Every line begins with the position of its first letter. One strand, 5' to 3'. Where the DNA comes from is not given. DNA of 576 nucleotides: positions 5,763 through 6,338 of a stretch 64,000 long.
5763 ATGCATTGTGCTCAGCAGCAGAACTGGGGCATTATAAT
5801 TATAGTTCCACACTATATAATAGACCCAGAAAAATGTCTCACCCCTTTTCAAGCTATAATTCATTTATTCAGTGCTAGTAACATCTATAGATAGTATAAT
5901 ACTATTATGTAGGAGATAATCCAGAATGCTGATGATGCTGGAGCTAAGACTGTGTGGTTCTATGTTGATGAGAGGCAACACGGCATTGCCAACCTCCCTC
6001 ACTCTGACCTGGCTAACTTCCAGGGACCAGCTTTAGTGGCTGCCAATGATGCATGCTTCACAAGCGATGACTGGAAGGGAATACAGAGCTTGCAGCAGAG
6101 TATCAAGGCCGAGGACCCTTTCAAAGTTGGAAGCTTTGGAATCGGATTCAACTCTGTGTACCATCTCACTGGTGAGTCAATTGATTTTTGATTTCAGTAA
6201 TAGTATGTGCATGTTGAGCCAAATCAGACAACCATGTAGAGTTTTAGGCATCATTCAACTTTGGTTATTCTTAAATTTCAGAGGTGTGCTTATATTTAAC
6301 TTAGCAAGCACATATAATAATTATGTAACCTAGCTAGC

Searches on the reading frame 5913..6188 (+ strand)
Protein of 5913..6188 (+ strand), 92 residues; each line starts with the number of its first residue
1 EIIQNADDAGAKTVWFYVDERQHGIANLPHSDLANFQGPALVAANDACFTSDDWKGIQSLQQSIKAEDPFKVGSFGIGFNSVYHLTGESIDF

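Call 49: search_protein_families(library=pfam, max_evalue=0.01, proteins=[window:5913-6188:+])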
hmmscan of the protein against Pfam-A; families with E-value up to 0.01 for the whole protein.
window:5913-6188:+ (92 aa): 1 family
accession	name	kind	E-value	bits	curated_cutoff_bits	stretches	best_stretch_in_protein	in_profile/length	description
PF25794.1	SACS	-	2.9e-33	116.1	32.8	1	1-86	23-113/247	Sacsin domain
